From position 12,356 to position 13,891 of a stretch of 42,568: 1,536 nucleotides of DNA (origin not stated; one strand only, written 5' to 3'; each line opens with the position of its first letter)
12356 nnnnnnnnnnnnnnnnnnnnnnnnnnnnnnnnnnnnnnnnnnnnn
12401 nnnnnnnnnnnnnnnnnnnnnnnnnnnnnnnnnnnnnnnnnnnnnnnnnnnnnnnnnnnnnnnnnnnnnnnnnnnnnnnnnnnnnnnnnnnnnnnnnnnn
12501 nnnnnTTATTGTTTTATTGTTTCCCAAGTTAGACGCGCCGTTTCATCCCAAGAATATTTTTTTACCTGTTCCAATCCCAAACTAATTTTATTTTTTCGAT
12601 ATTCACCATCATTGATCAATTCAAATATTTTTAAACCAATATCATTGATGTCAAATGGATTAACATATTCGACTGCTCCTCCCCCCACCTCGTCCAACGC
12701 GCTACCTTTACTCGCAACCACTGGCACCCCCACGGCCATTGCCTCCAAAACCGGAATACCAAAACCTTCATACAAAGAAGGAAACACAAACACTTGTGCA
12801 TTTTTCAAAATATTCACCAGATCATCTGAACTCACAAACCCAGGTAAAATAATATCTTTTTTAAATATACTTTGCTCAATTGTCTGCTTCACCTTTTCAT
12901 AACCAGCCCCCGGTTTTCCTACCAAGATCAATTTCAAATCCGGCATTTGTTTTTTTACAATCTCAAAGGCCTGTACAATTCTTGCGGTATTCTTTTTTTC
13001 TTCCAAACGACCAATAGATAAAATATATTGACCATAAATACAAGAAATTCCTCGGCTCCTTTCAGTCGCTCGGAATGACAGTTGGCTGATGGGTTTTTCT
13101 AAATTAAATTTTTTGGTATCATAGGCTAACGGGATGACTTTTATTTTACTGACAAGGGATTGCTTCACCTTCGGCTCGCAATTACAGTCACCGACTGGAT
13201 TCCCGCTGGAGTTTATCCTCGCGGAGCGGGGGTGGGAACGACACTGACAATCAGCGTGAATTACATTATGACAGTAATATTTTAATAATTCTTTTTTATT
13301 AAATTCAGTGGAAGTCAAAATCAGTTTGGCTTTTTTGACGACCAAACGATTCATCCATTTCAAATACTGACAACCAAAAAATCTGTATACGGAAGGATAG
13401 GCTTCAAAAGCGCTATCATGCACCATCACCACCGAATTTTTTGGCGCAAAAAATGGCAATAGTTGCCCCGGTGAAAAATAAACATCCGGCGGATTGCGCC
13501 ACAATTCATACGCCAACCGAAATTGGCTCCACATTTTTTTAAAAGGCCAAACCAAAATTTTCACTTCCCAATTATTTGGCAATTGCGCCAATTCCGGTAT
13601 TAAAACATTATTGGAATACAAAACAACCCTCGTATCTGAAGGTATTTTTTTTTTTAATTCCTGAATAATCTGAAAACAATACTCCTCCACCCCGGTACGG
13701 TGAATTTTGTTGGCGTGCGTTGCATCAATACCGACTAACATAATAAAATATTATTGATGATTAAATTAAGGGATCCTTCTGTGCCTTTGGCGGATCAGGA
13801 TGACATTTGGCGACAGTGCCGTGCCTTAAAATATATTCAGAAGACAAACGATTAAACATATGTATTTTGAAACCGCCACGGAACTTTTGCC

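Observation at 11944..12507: GC-rich, hairpin-saturated ~560-nt locus with its own promoter and terminator: foreign small ORF or undescribed large structured RNA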

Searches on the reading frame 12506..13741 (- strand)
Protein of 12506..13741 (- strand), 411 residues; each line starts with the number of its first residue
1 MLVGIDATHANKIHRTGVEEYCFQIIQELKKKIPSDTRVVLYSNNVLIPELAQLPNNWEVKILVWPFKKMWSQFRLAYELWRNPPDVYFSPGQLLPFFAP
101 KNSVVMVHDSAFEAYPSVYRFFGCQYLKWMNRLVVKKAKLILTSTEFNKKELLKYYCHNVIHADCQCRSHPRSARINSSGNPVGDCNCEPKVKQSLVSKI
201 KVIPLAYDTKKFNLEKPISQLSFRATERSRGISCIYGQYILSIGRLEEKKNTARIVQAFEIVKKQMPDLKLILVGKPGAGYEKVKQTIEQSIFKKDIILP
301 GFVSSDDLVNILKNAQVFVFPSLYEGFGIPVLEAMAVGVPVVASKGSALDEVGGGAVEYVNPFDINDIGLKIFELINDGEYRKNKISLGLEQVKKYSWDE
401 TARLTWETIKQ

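Call 71: search_protein_families(library=pfam, proteins=[window:12506-13741:-], max_evalue=0.001)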
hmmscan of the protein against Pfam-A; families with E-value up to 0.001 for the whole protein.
window:12506-13741:- (411 aa): 3 families
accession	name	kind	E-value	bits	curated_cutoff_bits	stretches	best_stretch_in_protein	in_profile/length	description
PF00534.26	Glycos_transf_1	-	2.9e-32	112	26.4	1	239-384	17-164/172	Glycosyl transferases group 1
PF13692.12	Glyco_trans_1_4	-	1.9e-26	93.5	27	1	238-378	2-142/142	Glycosyl transferases group 1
PF20706.3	GT4-conflict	-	1.7e-12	47.5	26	1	240-348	200-315/385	Family 4 Glycosyltransferase in conflict systems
